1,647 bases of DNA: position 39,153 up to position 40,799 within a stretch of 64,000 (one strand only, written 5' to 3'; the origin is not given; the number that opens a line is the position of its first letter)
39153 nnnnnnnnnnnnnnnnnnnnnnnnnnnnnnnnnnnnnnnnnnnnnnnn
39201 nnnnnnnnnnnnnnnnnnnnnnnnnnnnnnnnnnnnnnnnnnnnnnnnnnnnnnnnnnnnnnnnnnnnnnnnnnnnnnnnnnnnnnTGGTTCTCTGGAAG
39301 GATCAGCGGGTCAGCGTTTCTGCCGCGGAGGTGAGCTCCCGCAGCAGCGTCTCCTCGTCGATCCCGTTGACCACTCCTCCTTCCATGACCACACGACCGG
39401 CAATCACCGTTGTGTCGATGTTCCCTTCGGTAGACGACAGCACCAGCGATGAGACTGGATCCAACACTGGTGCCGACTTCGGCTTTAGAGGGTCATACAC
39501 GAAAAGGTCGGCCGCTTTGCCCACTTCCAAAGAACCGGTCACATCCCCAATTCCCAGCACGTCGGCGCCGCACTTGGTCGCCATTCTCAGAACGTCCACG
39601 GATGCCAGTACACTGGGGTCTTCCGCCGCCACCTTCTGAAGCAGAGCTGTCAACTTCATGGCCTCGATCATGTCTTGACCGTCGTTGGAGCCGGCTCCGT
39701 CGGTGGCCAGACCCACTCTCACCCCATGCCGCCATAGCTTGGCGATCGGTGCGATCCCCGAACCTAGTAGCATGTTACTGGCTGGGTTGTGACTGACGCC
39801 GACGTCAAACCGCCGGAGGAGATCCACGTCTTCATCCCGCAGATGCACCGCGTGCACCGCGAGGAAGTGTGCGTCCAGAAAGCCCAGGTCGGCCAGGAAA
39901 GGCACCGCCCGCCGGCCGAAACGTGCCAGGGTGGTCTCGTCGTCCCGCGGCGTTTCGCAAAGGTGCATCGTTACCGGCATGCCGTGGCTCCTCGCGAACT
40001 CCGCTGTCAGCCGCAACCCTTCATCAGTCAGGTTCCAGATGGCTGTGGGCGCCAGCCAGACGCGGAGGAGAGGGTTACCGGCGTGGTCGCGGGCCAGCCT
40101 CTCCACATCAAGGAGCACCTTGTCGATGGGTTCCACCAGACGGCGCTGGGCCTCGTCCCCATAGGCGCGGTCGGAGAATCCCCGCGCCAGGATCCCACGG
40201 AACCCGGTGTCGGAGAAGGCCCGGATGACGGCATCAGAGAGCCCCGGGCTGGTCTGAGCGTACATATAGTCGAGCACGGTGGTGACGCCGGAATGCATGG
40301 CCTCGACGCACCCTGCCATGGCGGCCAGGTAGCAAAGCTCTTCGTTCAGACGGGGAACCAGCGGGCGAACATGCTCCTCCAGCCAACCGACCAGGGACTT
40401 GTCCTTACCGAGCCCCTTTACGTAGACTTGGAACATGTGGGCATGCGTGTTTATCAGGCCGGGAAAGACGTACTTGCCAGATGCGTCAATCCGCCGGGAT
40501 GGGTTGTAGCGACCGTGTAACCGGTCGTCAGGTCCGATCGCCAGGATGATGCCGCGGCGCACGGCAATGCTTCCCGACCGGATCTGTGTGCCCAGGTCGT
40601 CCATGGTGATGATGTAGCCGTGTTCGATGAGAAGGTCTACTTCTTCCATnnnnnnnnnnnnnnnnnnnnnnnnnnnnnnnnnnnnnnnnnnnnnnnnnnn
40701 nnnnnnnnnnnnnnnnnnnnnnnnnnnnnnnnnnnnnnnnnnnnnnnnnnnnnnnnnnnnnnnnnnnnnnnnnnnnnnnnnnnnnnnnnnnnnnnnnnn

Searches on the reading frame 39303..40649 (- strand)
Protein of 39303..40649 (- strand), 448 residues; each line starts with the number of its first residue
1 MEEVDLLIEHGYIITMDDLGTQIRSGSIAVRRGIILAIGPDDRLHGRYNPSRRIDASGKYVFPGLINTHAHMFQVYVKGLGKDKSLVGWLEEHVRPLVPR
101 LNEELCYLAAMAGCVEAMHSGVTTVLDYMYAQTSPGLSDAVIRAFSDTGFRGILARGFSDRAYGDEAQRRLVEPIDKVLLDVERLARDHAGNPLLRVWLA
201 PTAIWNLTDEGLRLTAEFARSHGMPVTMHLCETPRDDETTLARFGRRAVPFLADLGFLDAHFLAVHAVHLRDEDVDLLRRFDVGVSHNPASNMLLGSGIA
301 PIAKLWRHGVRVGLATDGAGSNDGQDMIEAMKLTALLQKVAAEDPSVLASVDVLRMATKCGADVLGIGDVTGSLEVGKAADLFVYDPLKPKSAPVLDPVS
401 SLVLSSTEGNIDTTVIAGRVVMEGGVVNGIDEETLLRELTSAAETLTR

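Call 9: search_protein_families(library=pfam, proteins=[window:39303-40649:-], max_evalue=0.001)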
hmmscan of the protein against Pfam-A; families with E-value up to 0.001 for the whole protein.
window:39303-40649:- (448 aa): 2 families
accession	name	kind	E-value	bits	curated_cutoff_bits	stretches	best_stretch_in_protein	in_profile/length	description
PF01979.26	Amidohydro_1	-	4e-62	210.9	25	1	60-421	1-345/345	Amidohydrolase family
PF07969.17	Amidohydro_3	-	6e-20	72.6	29.7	2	202-421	254-471/472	Amidohydrolase family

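Call 79: search_protein_families(library=ncbifam, proteins=[window:39303-40649:-], max_evalue=1e-10)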
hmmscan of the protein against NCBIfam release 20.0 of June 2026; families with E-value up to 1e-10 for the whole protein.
window:39303-40649:- (448 aa): 25 families
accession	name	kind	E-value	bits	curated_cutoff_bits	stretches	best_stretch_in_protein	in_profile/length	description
NF004701.0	PRK06038.1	equivalog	3.4e-90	302.8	609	1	2-447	2-427/432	N-ethylammeline chlorohydrolase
NF006055.0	PRK08203.1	equivalog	1.6e-88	297.3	532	1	6-447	7-451/455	8-oxoguanine deaminase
NF006549.0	PRK09045.1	equivalog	6e-85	285.5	540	1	2-440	6-433/444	TRZ/ATZ family hydrolase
NF005557.0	PRK07228.1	equivalog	1.3e-83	281.2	522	1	6-446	3-437/445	5'-deoxyadenosine deaminase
NF006252.0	PRK08393.1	equivalog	4.1e-81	273.2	617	1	6-446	3-423/424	N-ethylammeline chlorohydrolase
NF009059.0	PRK12393.1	equivalog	6.6e-78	262.5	543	1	5-447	6-456/460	amidohydrolase family protein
NF006056.0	PRK08204.1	subfamily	3.3e-67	227.2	391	1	6-447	5-441/449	hypothetical protein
NF004995.0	PRK06380.1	subfamily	8.1e-62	209.5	567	1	6-435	3-412/418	metal-dependent hydrolase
NF012037.0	PRK15493.1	equivalog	1.4e-61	208.6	779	1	12-440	9-427/435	bifunctional S-methyl-5'-thioadenosine deaminase/S-adenosylhomocysteine deaminase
NF005540.0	PRK07203.1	equivalog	8e-60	202.7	444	1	6-446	2-438/444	putative aminohydrolase SsnA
TIGR03314.1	Se_ssnA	subfamily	2.3e-58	198.1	455.5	1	6-446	1-437/441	putative selenium metabolism protein SsnA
NF005211.0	PRK06687.1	equivalog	7e-57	193.1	703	1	9-427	5-414/419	TRZ/ATZ family protein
NF006681.0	PRK09229.1-2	equivalog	6e-48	163.7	362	1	27-432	23-435/451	formimidoylglutamate deiminase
TIGR02967.1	guan_deamin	equivalog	2.4e-42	145.3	375.4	1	24-390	5-365/401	guanine deaminase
NF004801.0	PRK06151.1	subfamily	1.6e-41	142.7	416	1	8-446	6-462/491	chlorohydrolase family protein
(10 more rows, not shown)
